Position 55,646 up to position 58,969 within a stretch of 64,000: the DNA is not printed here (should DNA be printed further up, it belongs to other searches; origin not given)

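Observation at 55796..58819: Single 1007-aa ORF containing two complete PilB/GspE secretion ATPase units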

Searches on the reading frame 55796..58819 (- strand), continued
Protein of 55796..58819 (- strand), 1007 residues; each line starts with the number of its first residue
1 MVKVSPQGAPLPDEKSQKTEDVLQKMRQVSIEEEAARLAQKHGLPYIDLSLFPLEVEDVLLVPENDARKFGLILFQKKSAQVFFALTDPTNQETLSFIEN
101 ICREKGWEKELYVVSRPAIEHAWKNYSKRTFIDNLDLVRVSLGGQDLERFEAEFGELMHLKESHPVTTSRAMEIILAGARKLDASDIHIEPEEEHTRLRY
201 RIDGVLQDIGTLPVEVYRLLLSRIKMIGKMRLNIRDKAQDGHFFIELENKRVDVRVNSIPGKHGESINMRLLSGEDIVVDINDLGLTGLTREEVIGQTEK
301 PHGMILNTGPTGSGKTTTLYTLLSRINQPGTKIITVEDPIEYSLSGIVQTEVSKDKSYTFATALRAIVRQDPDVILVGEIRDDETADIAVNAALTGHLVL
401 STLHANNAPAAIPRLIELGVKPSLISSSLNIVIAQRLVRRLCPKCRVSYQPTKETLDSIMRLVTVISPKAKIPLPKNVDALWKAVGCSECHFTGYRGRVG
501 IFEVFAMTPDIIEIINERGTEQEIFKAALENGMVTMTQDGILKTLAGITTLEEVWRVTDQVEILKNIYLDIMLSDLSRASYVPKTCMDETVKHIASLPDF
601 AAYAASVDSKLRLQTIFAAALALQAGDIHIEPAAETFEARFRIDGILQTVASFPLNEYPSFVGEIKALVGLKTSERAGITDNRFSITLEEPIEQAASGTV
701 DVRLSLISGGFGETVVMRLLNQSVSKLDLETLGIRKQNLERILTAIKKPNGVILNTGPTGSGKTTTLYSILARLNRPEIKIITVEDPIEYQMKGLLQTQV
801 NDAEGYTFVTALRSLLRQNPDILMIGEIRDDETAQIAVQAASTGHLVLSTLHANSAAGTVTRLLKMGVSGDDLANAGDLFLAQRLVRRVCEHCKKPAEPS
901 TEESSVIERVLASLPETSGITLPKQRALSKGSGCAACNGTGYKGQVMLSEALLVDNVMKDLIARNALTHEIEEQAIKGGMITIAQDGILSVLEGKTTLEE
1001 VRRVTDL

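Call 37: find_encoding_contigs(protein=P0125, flank=10000, max_places=1)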
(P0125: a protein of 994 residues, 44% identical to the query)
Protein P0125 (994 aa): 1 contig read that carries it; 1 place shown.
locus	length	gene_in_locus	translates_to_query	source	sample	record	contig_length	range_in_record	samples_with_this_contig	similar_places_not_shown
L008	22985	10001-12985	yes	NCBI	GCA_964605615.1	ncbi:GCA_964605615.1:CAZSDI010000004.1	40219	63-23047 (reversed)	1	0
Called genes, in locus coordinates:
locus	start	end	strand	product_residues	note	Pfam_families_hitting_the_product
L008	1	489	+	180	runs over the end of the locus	PF07705:CARDB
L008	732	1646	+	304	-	PF13191:AAA_16 (weak), PF23569:NBD_SMAX1, PF05621:TniB (faint), PF13173:AAA_14 (faint), PF13401:AAA_22 (weak), PF00004:AAA, PF17871:AAA_lid_9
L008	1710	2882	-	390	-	-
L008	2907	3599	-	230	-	-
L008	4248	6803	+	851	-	PF20720:nSTAND3 (faint), PF17871:AAA_lid_9, PF00004:AAA, PF07724:AAA_2, PF07728:AAA_5, PF10431:ClpB_D2-small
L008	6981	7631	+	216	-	PF07690:MFS_1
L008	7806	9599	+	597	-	PF14716:HHH_8, PF14520:HHH_5 (weak), PF14792:DNA_pol_B_palm (weak), PF14791:DNA_pol_B_thumb, PF02811:PHP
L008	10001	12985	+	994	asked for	PF00437:T2SSE, PF25199:nSTAND_NTPase5 (faint), PF00004:AAA (faint), PF13173:AAA_14 (faint), PF13401:AAA_22 (faint), PF13604:AAA_30 (faint), PF20720:nSTAND3 (faint), PF00437:T2SSE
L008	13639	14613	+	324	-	PF05496:RuvB_N, PF00004:AAA, PF07728:AAA_5 (weak), PF17864:AAA_lid_4, PF05491:WHD_RuvB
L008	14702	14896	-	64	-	-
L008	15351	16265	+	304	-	PF02899:Phage_int_SAM_1, PF13102:Phage_int_SAM_5, PF13495:Phage_int_SAM_4, PF00589:Phage_integrase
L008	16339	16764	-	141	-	-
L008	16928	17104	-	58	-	-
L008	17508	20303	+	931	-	PF00133:tRNA-synt_1, PF01406:tRNA-synt_1e (faint), PF09334:tRNA-synt_1g, PF13603:tRNA-synt_1_2, PF00133:tRNA-synt_1, PF08264:Anticodon_1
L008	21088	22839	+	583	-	-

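Call 38: find_encoding_contigs(protein=P0147, flank=10000, max_places=1)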
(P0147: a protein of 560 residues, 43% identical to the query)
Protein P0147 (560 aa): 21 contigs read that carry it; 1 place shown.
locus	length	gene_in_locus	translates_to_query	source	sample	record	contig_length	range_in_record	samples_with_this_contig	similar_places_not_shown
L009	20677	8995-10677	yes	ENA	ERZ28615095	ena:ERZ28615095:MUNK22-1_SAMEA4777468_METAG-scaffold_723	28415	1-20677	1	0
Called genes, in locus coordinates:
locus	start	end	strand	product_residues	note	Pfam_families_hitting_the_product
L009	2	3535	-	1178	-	?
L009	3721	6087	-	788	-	PF13620:CarboxypepD_reg (weak)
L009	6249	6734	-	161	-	PF02367:TsaE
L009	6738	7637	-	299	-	PF02673:BacA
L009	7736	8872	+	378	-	PF01368:DHH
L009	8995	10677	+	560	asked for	PF05157:MshEN, PF00437:T2SSE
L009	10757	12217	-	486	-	PF00515:TPR_1 (faint), PF07719:TPR_2 (faint), PF13181:TPR_8 (faint), PF23914:TPR_CcmH_CycH, PF13432:TPR_16, PF13424:TPR_12 (weak), PF12895:ANAPC3, PF13432:TPR_16 (weak), +5 more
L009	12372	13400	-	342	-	PF00814:TsaD, PF22521:HypF_C_2 (weak)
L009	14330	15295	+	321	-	PF01699:Na_Ca_ex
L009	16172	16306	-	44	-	PF01527:HTH_Tnp_1 (faint)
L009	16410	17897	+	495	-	PF01408:GFO_IDH_MocA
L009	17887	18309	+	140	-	PF00293:NUDIX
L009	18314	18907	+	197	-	PF02223:Thymidylate_kin (faint)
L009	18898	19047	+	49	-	-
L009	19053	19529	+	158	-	PF00383:dCMP_cyt_deam_1, PF14437:MafB19-deam, PF14439:Bd3614-deam (weak)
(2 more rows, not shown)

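Call 39: find_encoding_contigs(protein=P0137, flank=10000, max_places=1)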
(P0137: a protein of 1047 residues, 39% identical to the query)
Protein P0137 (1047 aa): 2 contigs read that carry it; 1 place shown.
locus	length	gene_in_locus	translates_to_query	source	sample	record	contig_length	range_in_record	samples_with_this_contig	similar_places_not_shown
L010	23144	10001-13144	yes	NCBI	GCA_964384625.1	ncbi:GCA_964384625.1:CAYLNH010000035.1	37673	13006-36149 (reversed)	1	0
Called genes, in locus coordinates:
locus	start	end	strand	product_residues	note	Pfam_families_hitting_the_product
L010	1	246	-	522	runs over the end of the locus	PF00884:Sulfatase, PF01663:Phosphodiest (faint), PF16347:SGSH_C (weak)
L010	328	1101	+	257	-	PF03629:SASA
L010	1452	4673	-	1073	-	PF06452:CBM9_1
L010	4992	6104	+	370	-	PF01168:Ala_racemase_N, PF00842:Ala_racemase_C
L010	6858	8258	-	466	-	PF00884:Sulfatase, PF01663:Phosphodiest (faint), PF02995:DUF229 (faint), PF16347:SGSH_C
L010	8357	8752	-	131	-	-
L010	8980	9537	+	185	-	PF07638:Sigma70_ECF, PF04542:Sigma70_r2, PF08281:Sigma70_r4_2, PF04545:Sigma70_r4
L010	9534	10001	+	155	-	PF13490:zf-HC2 (weak), PF12728:HTH_17 (weak)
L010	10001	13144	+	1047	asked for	PF00482:T2SSF (weak), PF13191:AAA_16 (faint), PF00482:T2SSF, PF00437:T2SSE, PF13401:AAA_22 (faint), PF20720:nSTAND3 (faint), PF25199:nSTAND_NTPase5 (faint), PF00437:T2SSE, +1 more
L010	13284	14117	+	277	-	-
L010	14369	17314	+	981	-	-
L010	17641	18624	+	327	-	PF20030:bpMoxR, PF07726:AAA_3, PF07728:AAA_5, PF17863:AAA_lid_2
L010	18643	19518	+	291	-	PF01882:DUF58, PF13519:VWA_2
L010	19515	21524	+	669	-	PF07584:BatA (weak), PF13519:VWA_2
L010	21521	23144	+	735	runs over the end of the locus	-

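Call 46: fold_search(model_id=the predicted structure, library=pdb)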
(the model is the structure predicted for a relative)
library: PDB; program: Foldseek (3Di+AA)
matches with E <= 10: 1675; with E <= 0.001: 172
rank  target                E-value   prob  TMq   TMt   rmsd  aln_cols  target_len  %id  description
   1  4pht_B                1.1e-44  1.00  0.26  0.58  20.8       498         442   37  ATPase GspE in complex with the cytoplasmic domain of GspL from the Vibrio vulnificus type II Secretion system (released 2014-11-26)
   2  4pht_C                1.3e-44  1.00  0.26  0.58  20.8       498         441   37  ATPase GspE in complex with the cytoplasmic domain of GspL from the Vibrio vulnificus type II Secretion system (released 2014-11-26)
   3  4pht_A                2.3e-44  1.00  0.26  0.58  20.7       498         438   37  ATPase GspE in complex with the cytoplasmic domain of GspL from the Vibrio vulnificus type II Secretion system (released 2014-11-26)
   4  5tsh_E                6.0e-44  1.00  0.35  0.86   3.6       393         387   41  PilB from Geobacter metallireducens bound to AMP-PNP (released 2017-05-17)
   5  5zfr_B                2.7e-43  1.00  0.34  0.82   3.9       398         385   41  Crystal structure of PilB, an extension ATPase motor of Type IV pilus, from Geobacter sulfurreducens (released 2018-09-19)
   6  5zfr_C                3.2e-43  1.00  0.33  0.79   5.2       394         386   42  Crystal structure of PilB, an extension ATPase motor of Type IV pilus, from Geobacter sulfurreducens (released 2018-09-19)
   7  5oiu_B                3.4e-43  1.00  0.36  0.91   2.4       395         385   42  Crystal structure of PilF type IV pilus assembly ATPase from Thermus thermophilus (released 2018-08-08)
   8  5it5_A                8.1e-43  1.00  0.36  0.92   2.6       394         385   42  Thermus thermophilus PilB core ATPase region (released 2016-10-19)
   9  5tsh_F                1.6e-42  1.00  0.35  0.87   3.4       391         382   41  PilB from Geobacter metallireducens bound to AMP-PNP (released 2017-05-17)
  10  5tsh_C                1.9e-42  1.00  0.36  0.93   2.6       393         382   41  PilB from Geobacter metallireducens bound to AMP-PNP (released 2017-05-17)
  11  5tsh_D                2.0e-42  1.00  0.33  0.80   5.1       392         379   42  PilB from Geobacter metallireducens bound to AMP-PNP (released 2017-05-17)
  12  5tsg_B                2.3e-42  1.00  0.36  0.91   2.8       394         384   42  PilB from Geobacter metallireducens bound to ADP (released 2017-05-17)
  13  5tsh_A                7.1e-42  1.00  0.36  0.93   2.6       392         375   42  PilB from Geobacter metallireducens bound to AMP-PNP (released 2017-05-17)
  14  5oiu_C                7.9e-42  1.00  0.33  0.81   4.7       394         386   41  Crystal structure of PilF type IV pilus assembly ATPase from Thermus thermophilus (released 2018-08-08)
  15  1p9w                  1.1e-41  1.00  0.33  0.81   5.1       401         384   43  Crystal Structure of Vibrio cholerae putative NTPase EpsE (released 2003-10-14)
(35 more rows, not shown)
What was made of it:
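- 57143..57970 (-): Unit 1 catalytic domain (aa 284-559): Walker A 309-316, Asp box 337-341, E379, His box 395-404, Cys442/445/487/490. The fold matches the PilB/PilF core, with TM-score up to 0.93 normalised to the target (call 46).
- Closest known: PilB, the type IVa pilus extension ATPase. Same: Each unit has the N2 domain plus catalytic-domain fold (TM-score up to 0.93, 41-42% identity; call 46).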

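Call 54: search_solved_structures(query=window:55799-58819:-, max_evalue=1e-40, show_alignments=0)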
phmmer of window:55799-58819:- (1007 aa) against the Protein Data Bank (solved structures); distinct sequences matched with E-value up to 1e-40: 12.
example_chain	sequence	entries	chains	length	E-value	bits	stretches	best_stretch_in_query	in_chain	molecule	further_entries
6olj_C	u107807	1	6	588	4.6e-102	345.9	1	17-558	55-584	Type IV pilus biogenesis ATPase PilB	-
5zfr_A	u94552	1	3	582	4.9e-102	345.8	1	21-558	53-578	Type IV pilus biogenesis ATPase PilB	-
5tsg_B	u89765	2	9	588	9e-102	344.9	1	17-558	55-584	Type IV pilus biogenesis ATPase PilB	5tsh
3jc8_Ba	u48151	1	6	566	1.6e-99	337.4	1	35-555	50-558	Type IV-A pilus assembly ATPase PilB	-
4pht_A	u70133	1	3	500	1.4e-93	317.8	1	159-559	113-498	General secretory pathway protein E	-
4ksr_A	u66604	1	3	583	3.2e-93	316.6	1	170-563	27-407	Type II secretion system protein E, Hemolysin-coregulated protein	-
4kss_A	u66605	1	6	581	8.7e-93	315.2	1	170-560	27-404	Type II secretion system protein E, hemolysin-coregulated protein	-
6f8l_G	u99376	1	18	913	9.5e-93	315.1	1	18-558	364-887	Type IV pilus assembly protein PilF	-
1p9r_A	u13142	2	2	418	4e-92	313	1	169-556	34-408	General secretion pathway protein E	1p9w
6ejf_A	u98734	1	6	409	1.6e-86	294.4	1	176-558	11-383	Type IV pilus assembly protein PilF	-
5oiu_A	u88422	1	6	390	1.7e-86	294.4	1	175-556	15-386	Type IV pilus assembly protein PilF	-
5it5_F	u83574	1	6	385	2.1e-86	294.1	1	176-556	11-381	ATP binding motif-containing protein PilF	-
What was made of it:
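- Closest known: PilB, the type IVa pilus extension ATPase. Different: Two (rarely three) units sit in one chain, whereas every solved relative is a single-unit chain (call 54).
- Closest known: Thermus thermophilus PilF. Different: PilF multiplies only the N-terminal GSPII/MshEN-like domains and has one ATPase unit (from established knowledge; it matches as one stretch in call 54).
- Each unit is 41-42% identical to solved PilB/PilF cores and matches them with TM-score up to 0.93 (calls 46, 54). All 12 closest solved relatives are single-unit chains (call 54).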

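Call 89: find_encoding_contigs(protein=P0156, flank=8000, max_places=1)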
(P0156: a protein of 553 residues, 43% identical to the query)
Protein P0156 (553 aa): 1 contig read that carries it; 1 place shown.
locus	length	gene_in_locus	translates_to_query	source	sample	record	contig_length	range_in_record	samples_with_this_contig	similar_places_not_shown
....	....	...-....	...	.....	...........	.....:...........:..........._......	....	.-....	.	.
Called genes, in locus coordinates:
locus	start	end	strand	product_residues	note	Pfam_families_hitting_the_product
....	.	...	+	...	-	?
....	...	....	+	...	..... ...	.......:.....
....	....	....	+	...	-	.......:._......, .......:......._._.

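Call 90: find_encoding_contigs(protein=P0159, flank=8000, max_places=1)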
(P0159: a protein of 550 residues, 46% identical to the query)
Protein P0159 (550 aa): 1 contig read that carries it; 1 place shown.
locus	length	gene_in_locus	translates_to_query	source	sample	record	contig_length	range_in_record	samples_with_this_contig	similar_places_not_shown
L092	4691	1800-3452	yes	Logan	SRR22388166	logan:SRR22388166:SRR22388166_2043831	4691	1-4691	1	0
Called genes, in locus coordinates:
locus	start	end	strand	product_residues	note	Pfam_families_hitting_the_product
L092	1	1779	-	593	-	?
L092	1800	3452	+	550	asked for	PF05157:MshEN (weak), PF00437:T2SSE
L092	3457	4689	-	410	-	?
